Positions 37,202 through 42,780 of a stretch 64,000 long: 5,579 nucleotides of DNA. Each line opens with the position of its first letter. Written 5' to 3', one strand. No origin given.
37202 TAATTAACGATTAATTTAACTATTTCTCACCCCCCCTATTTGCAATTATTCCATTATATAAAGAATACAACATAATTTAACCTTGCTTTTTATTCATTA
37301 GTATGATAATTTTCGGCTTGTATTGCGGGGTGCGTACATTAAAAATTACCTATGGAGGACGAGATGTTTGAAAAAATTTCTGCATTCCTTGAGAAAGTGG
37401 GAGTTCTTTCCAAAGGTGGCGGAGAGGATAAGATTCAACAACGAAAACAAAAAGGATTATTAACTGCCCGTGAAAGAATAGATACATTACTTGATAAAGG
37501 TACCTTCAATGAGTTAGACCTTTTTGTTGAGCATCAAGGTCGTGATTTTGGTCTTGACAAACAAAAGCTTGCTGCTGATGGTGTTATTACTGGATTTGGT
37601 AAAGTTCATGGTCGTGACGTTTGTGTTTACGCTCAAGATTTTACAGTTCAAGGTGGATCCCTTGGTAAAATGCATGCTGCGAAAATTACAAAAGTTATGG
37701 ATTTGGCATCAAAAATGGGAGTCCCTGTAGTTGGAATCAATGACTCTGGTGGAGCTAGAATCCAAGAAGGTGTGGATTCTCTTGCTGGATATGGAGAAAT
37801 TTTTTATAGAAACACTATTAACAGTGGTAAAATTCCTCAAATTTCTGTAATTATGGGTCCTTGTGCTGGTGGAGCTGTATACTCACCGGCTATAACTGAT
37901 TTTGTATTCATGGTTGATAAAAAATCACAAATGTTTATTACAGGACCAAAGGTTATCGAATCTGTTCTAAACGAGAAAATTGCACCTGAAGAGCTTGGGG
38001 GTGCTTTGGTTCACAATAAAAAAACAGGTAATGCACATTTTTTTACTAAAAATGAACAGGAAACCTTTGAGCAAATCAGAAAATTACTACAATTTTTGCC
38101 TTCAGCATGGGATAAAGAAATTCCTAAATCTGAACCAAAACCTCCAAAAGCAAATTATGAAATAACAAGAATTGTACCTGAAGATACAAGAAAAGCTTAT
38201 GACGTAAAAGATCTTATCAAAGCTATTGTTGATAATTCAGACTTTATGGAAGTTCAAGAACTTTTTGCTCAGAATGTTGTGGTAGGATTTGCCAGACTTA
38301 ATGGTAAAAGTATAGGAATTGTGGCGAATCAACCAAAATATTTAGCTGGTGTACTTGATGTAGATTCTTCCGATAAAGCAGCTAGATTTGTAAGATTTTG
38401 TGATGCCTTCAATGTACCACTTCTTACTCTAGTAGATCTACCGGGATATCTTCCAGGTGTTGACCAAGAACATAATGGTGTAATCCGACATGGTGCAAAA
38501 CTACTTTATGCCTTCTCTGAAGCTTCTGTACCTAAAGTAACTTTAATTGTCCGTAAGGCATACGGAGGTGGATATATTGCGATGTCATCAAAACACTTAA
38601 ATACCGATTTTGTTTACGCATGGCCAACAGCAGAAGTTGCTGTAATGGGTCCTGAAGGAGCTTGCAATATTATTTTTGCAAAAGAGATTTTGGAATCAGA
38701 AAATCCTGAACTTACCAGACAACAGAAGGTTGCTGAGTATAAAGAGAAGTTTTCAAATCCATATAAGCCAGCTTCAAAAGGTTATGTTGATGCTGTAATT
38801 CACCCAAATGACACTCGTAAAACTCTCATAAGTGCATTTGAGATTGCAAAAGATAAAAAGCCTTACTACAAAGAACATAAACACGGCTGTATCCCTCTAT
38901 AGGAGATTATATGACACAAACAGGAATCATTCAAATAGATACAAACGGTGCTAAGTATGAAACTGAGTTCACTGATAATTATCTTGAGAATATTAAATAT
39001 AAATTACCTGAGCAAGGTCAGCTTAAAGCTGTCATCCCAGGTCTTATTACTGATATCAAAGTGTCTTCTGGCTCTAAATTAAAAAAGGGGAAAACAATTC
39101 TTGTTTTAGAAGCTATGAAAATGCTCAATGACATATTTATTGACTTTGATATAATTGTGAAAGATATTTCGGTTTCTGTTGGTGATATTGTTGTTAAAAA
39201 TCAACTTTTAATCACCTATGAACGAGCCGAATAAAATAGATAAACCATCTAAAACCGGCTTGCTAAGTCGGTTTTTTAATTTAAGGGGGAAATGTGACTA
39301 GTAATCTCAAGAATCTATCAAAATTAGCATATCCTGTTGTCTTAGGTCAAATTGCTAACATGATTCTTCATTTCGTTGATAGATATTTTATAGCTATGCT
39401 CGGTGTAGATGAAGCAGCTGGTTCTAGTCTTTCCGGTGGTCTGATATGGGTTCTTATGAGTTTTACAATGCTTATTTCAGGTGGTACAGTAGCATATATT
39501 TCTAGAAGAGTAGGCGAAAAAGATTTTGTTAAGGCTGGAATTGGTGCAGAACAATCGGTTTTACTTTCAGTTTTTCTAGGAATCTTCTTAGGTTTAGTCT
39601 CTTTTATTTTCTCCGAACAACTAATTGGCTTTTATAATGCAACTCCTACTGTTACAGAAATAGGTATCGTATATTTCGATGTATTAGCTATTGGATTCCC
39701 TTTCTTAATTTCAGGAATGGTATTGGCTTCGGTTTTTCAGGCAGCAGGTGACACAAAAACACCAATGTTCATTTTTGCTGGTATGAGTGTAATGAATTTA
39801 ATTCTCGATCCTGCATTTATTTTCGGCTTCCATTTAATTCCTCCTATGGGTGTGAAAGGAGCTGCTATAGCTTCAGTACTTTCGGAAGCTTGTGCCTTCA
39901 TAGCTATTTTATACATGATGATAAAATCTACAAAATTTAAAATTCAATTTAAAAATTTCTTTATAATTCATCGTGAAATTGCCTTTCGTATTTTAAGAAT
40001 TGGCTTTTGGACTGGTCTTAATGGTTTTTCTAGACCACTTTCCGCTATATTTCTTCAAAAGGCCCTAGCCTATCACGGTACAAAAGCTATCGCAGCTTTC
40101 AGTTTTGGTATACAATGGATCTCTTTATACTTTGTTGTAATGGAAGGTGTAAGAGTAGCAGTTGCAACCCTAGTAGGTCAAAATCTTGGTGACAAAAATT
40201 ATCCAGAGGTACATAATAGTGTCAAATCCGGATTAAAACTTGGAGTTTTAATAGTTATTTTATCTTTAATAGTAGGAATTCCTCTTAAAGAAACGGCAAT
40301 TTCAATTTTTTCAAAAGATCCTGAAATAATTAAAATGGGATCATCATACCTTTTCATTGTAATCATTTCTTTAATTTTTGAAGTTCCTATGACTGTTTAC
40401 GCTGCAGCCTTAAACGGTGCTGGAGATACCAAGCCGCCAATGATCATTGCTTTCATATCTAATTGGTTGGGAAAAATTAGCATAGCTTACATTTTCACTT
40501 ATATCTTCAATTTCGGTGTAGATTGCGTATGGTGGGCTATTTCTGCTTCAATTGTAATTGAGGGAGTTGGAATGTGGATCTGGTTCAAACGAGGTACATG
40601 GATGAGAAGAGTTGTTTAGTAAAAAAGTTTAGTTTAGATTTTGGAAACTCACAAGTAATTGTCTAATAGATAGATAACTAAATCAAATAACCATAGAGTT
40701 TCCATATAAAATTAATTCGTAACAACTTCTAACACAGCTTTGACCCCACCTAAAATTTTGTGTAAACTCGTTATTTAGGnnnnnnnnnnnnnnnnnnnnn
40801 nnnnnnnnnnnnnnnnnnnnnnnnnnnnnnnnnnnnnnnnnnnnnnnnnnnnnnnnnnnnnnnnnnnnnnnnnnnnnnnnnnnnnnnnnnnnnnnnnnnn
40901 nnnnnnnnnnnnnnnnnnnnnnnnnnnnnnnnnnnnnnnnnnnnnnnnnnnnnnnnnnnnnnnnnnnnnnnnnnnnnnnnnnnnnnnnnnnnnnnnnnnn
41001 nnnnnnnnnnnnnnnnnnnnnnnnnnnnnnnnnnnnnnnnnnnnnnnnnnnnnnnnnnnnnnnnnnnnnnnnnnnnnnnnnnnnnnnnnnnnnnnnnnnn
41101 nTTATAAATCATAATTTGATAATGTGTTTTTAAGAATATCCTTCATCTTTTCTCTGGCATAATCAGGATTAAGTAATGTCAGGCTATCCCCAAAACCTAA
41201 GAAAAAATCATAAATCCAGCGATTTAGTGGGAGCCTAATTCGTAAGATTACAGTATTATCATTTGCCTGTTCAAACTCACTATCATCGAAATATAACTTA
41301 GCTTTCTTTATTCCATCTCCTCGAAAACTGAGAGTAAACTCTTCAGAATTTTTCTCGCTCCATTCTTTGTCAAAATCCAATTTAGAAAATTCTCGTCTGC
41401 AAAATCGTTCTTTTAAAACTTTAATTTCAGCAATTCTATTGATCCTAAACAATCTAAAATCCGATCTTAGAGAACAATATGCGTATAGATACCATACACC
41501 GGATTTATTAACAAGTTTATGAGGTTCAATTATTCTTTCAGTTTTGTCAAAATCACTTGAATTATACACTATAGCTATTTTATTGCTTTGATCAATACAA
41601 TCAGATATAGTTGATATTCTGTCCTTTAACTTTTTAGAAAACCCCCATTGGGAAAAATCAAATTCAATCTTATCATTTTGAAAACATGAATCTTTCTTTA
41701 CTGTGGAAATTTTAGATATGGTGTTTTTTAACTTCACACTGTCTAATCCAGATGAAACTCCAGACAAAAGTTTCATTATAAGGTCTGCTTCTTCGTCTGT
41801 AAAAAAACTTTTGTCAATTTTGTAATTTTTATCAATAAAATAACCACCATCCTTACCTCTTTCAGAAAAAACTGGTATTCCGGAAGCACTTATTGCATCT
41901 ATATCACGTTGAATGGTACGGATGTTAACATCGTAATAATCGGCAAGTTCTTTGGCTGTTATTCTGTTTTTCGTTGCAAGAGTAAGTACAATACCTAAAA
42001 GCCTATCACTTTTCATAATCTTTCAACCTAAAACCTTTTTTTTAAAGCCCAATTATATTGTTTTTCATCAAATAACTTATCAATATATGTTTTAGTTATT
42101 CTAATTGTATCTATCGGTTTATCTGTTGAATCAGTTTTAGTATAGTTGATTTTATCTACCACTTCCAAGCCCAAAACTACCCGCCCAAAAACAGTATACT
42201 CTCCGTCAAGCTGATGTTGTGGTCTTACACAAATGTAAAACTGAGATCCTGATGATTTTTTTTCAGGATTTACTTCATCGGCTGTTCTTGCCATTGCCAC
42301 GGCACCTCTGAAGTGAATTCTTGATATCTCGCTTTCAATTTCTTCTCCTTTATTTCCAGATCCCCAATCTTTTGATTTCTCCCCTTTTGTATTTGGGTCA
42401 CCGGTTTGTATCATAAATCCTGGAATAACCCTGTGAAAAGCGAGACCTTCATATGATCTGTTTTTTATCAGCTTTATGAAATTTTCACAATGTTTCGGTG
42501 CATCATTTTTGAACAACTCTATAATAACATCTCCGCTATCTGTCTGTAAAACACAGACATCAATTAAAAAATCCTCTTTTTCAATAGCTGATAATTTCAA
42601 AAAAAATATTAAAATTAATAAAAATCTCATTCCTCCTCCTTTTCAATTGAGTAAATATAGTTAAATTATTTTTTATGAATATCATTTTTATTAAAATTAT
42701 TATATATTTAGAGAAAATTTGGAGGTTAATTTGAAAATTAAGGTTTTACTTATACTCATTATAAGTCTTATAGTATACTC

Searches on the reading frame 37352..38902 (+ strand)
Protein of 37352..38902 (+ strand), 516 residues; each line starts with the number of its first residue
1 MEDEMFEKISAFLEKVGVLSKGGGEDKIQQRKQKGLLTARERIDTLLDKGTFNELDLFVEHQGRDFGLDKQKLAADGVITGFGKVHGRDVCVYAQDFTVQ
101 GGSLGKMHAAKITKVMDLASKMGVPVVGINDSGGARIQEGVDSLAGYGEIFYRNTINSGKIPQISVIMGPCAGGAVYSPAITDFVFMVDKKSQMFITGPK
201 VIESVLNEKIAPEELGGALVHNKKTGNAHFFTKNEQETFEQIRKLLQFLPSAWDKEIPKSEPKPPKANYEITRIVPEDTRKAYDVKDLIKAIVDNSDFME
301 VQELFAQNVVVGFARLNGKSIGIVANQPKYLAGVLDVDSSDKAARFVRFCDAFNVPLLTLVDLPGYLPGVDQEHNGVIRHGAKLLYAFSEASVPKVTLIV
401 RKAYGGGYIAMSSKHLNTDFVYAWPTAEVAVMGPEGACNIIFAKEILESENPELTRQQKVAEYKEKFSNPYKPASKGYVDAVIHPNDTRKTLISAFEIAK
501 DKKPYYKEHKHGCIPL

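Call 27: search_protein_families(library=pfam, proteins=[window:37352-38902:+])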
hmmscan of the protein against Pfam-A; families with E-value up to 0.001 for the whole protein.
window:37352-38902:+ (516 aa): 3 families
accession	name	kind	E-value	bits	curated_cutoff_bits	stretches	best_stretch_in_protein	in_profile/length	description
PF01039.27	Carboxyl_trans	-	1.6e-188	627.8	22.3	1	32-512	3-491/493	Carboxyl transferase domain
PF03255.19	ACCA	-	3.9e-17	62.8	23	1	286-445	69-234/310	Acetyl co-enzyme A carboxylase carboxyltransferase-like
PF06833.16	MdcE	-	0.00058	20.1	32.7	0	355-438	28-111/196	Malonate decarboxylase gamma subunit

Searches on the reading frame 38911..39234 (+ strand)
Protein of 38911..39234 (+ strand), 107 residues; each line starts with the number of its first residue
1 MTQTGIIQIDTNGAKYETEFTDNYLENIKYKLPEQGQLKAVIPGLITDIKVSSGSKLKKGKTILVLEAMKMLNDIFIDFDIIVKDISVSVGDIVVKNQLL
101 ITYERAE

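Call 53: search_protein_families(library=pfam, proteins=[window:38911-39234:+], max_evalue=0.00001)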
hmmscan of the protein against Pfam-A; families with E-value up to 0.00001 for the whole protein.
window:38911-39234:+ (107 aa): 1 family
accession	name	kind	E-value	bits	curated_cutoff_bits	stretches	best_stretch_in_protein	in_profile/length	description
PF00364.28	Biotin_lipoyl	-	4.2e-10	39.8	22.1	1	32-102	5-72/73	Biotin-requiring enzyme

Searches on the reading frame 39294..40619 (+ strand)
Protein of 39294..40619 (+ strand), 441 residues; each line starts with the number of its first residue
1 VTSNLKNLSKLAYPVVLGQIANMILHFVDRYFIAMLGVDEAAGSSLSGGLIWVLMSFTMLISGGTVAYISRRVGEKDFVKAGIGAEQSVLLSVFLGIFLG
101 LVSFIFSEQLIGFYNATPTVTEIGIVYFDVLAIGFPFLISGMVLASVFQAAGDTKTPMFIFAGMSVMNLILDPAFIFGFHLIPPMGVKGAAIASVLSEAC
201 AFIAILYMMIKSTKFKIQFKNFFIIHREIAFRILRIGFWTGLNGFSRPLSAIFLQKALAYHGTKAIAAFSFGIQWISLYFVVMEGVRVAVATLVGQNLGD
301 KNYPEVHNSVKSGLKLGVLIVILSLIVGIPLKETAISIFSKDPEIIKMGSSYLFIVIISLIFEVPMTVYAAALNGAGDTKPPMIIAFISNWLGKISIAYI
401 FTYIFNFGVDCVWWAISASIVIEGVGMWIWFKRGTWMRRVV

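Call 27: search_protein_families(library=pfam, proteins=[window:39294-40619:+])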
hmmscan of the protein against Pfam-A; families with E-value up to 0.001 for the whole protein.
window:39294-40619:+ (441 aa): 1 family
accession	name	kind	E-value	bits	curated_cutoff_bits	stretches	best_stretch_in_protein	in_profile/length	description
PF01554.23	MatE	-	3.6e-54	183.3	24.9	2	258-400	20-161/161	MatE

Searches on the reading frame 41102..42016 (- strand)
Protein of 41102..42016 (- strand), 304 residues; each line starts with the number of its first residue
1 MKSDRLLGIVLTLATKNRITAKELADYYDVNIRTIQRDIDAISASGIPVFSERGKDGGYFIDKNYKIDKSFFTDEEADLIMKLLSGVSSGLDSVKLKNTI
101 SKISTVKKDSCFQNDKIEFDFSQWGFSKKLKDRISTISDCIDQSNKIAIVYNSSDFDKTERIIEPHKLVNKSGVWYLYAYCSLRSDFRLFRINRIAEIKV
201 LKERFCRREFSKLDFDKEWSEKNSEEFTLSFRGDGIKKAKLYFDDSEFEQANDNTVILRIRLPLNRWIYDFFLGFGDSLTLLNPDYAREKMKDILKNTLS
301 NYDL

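Call 52: search_protein_families(library=pfam, proteins=[window:41102-42016:-], max_evalue=0.00001)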
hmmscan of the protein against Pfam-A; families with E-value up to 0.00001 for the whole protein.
window:41102-42016:- (304 aa): 3 families
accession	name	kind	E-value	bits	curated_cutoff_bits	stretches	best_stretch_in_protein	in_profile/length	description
PF13280.12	WYL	-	3.6e-19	68.9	21.8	1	134-200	3-70/70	WYL domain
PF08279.18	HTH_11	-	2.6e-13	50.1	25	1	5-59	1-54/55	HTH domain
PF25583.1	WCX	-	5.6e-08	33.5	23.9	1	226-298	4-75/76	WCX domain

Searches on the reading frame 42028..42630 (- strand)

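Call 52: search_protein_families(library=pfam, proteins=[window:42028-42630:-], max_evalue=0.00001)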
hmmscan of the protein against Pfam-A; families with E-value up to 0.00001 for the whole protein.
window:42028-42630:- (200 aa): 1 family
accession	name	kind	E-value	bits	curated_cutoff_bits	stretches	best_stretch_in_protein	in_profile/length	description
PF00160.26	Pro_isomerase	-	1e-49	169.3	21.7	1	28-181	4-157/159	Cyclophilin type peptidyl-prolyl cis-trans isomerase/CLD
